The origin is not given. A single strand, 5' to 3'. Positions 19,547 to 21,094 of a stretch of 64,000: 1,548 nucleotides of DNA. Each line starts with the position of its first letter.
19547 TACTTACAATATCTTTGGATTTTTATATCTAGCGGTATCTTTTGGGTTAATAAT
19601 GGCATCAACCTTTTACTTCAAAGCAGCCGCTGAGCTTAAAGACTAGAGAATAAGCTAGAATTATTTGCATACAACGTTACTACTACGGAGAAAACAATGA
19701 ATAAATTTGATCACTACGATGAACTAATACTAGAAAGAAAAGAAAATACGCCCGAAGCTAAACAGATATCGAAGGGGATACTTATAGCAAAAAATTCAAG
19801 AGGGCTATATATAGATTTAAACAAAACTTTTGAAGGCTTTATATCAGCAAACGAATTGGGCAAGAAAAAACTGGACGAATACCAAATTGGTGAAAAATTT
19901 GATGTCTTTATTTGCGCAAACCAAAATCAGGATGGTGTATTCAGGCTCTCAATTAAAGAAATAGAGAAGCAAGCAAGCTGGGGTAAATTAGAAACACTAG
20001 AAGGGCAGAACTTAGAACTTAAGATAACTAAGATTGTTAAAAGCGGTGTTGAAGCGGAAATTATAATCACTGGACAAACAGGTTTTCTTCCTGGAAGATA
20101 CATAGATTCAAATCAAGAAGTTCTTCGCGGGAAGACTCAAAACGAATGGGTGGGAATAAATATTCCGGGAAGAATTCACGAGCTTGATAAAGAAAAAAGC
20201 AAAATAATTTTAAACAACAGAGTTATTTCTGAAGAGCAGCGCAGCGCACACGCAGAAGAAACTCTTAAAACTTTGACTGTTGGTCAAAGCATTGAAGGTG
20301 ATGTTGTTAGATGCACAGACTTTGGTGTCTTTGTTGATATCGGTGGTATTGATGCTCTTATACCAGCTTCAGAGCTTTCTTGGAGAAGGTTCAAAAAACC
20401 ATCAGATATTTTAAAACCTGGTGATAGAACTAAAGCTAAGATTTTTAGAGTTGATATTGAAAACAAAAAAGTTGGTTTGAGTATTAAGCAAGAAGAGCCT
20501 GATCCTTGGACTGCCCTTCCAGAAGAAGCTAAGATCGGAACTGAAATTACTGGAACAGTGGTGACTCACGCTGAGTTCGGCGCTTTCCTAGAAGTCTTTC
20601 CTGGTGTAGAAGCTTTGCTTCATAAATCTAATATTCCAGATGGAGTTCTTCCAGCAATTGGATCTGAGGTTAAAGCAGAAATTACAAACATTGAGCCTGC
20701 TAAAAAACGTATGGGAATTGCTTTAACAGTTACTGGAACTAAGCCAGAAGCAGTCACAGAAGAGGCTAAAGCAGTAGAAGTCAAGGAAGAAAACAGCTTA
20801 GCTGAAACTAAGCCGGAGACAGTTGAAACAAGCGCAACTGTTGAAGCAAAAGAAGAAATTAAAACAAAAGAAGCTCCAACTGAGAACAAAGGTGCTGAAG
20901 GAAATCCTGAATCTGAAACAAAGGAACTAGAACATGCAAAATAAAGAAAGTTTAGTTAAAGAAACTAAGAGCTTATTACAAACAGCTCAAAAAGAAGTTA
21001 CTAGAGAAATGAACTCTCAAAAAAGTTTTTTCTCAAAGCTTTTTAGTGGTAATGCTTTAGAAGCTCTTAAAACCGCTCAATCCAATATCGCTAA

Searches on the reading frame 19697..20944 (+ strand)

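Call 54: search_protein_families(library=pfam, proteins=[window:19697-20944:+], max_evalue=0.00001)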
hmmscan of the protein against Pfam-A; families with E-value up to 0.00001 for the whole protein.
window:19697-20944:+ (415 aa): 2 families
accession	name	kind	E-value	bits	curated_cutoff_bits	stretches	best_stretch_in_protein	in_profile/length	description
PF00575.29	S1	-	5e-41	139.4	22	2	194-264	3-74/74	S1 RNA binding domain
PF13509.12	S1_2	-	9.1e-12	45.4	21.8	0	280-326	1-45/61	S1 domain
